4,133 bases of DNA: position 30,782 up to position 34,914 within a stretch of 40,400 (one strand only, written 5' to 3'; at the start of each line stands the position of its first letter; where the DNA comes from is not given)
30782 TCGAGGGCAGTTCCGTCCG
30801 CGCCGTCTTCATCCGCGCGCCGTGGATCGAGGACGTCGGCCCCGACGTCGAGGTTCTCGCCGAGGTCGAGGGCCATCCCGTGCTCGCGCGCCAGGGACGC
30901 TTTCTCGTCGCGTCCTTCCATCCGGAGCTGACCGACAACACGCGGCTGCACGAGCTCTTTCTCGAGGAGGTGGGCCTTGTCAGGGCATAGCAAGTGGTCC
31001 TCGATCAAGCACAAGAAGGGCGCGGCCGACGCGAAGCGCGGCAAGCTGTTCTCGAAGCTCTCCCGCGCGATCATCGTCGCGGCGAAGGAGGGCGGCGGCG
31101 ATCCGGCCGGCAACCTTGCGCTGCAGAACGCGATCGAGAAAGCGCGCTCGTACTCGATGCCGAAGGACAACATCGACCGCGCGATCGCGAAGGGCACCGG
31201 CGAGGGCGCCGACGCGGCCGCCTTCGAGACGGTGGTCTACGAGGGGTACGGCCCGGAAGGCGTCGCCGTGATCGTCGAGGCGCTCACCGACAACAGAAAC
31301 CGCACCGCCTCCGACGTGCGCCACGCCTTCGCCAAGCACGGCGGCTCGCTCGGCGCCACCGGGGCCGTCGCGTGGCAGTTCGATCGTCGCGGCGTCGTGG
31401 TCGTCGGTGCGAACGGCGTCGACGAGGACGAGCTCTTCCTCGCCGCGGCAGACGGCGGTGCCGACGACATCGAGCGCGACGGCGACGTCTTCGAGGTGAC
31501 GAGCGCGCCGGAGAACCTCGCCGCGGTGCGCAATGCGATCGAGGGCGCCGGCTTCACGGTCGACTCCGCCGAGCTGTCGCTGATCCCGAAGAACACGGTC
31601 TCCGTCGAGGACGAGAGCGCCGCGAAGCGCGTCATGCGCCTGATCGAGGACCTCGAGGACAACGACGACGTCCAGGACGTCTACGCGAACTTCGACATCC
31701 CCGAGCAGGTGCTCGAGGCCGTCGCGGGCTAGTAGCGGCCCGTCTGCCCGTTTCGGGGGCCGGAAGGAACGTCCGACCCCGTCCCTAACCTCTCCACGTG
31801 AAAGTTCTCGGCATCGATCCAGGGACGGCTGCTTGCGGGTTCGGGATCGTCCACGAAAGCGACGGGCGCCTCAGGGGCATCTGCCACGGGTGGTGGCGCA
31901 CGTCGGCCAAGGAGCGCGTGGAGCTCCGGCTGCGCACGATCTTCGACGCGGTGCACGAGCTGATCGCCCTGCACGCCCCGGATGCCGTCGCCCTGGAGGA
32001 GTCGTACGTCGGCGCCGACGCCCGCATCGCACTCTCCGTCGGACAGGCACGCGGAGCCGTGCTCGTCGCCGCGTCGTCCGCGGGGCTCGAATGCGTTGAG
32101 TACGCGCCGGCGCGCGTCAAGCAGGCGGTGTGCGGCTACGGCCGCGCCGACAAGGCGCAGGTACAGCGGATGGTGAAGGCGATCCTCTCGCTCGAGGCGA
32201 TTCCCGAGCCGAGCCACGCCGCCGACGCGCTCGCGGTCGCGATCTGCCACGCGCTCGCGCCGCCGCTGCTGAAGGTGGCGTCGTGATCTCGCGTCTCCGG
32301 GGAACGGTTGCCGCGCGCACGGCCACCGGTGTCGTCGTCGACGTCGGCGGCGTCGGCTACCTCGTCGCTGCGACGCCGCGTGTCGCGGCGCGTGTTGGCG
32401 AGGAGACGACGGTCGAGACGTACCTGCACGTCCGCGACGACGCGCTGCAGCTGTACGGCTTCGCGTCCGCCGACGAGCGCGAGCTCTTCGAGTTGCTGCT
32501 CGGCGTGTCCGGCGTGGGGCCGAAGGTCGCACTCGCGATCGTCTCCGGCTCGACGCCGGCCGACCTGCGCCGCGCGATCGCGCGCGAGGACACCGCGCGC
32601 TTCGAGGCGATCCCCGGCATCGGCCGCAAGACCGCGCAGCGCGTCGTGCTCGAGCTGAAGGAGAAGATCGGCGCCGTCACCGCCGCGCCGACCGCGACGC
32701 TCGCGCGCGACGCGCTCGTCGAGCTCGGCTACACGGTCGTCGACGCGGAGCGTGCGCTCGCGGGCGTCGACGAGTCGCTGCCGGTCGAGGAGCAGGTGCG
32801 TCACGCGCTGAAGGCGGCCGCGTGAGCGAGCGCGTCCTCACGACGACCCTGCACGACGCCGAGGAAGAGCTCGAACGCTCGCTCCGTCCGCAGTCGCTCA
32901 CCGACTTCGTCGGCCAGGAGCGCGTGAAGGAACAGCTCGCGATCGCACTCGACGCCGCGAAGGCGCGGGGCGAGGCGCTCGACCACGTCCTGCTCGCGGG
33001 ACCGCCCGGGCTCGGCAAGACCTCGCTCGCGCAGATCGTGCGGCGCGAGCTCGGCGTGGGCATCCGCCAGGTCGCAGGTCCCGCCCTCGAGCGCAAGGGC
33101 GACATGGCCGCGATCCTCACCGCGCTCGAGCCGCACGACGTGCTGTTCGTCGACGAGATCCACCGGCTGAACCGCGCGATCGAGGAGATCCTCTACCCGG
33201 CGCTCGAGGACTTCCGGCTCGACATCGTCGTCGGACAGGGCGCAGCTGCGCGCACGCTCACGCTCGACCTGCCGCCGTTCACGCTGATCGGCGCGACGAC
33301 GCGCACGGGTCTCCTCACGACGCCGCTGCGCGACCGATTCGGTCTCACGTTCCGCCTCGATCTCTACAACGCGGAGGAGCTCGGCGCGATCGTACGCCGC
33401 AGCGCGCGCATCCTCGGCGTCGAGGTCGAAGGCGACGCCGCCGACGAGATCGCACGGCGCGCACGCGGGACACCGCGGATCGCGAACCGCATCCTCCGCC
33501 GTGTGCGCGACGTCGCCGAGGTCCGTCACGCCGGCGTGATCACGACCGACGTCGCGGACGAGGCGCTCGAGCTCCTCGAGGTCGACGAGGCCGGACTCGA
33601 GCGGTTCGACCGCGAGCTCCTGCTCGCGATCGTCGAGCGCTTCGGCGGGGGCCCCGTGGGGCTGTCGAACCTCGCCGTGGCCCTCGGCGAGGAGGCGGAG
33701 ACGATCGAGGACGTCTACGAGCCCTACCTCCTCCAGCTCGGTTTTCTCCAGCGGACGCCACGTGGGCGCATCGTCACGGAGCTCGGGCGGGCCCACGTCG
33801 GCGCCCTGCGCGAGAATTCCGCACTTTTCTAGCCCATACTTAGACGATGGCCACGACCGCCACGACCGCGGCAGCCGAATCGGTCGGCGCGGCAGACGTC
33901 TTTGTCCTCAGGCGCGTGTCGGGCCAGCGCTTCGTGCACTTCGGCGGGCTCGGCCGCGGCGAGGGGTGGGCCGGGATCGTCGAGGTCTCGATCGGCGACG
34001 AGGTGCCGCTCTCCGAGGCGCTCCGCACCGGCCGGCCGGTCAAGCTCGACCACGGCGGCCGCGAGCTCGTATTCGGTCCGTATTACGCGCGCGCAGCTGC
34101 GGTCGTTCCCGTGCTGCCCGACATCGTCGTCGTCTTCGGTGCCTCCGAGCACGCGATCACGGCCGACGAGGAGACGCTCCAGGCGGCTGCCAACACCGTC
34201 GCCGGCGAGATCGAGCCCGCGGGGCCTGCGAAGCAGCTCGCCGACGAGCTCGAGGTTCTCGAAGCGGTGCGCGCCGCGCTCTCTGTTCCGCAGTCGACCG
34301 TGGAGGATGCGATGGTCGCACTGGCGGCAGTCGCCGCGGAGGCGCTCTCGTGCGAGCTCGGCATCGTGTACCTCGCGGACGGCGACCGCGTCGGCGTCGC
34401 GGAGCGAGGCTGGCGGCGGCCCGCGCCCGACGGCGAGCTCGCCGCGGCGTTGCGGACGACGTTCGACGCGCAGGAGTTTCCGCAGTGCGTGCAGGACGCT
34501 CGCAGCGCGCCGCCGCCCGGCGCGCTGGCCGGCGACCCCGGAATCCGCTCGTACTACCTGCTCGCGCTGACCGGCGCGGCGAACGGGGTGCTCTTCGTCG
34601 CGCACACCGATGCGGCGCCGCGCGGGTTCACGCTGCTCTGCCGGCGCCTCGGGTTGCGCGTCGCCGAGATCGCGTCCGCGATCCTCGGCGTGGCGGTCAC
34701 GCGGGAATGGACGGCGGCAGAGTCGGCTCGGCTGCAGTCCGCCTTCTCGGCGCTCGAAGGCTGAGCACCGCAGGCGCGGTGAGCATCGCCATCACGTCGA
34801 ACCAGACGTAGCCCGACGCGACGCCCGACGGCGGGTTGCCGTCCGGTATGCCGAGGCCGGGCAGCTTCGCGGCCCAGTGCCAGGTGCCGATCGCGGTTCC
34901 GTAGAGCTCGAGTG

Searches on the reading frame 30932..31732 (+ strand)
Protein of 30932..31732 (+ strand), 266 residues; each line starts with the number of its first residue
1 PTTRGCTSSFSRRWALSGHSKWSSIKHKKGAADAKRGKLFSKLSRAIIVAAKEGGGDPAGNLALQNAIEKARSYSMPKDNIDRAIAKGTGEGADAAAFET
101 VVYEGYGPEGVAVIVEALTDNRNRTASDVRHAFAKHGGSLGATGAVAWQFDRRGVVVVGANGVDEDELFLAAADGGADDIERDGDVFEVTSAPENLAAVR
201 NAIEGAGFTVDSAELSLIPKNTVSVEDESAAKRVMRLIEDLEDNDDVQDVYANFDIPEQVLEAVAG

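Call 28: search_protein_families(library=pfam, proteins=[window:30932-31732:+], max_evalue=0.001)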
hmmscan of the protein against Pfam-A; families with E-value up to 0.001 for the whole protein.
window:30932-31732:+ (266 aa): 2 families
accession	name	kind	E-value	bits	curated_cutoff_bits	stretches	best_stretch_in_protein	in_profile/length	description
PF01709.26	Transcrip_reg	-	1e-60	204.5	27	1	98-254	1-160/160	TACO1/YebC second and third domain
PF20772.2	TACO1_YebC_N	-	6.3e-34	116.7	36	1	20-91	1-73/73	TACO1/YebC protein N-terminal domain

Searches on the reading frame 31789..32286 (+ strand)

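Call 29: search_protein_families(library=pfam, proteins=[window:31789-32286:+], max_evalue=0.001)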
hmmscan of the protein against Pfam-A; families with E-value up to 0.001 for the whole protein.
window:31789-32286:+ (165 aa): 1 family
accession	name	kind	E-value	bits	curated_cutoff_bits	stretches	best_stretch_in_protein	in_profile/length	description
PF02075.23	RuvC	-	6.6e-48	162.8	22.2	1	6-154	1-148/148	Crossover junction endodeoxyribonuclease RuvC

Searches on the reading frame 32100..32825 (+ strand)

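Call 29: search_protein_families(library=pfam, proteins=[window:32100-32825:+], max_evalue=0.001)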
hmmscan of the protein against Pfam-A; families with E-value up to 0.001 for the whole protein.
window:32100-32825:+ (241 aa): 5 families
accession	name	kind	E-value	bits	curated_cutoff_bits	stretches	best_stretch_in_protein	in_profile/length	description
PF14520.12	HHH_5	-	2.4e-18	66.8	27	1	130-188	1-57/57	Helix-hairpin-helix domain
PF01330.27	RuvA_N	-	5.7e-17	62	23.6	1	63-120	2-61/61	RuvA N terminal domain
PF00633.29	HHH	-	1.2e-08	34.8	24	0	169-183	14-28/30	Helix-hairpin-helix motif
PF07499.19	RuvA_C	-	1e-06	29.5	24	1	202-239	6-45/47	RuvA, C-terminal domain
PF21176.3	RecR_HhH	-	3.7e-05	23.9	27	1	168-186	8-26/45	RecR, helix-hairpin-helix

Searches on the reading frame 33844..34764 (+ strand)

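Call 29: search_protein_families(library=pfam, proteins=[window:33844-34764:+], max_evalue=0.001)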
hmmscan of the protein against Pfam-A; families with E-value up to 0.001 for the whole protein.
window:33844-34764:+ (306 aa): 2 families
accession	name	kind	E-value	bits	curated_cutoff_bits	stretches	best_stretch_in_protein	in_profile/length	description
PF13185.12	GAF_2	-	3.8e-05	24.4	28.6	0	2-120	7-132/136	GAF domain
PF01590.32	GAF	-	5.4e-05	24.2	22.4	0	3-122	6-132/133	GAF domain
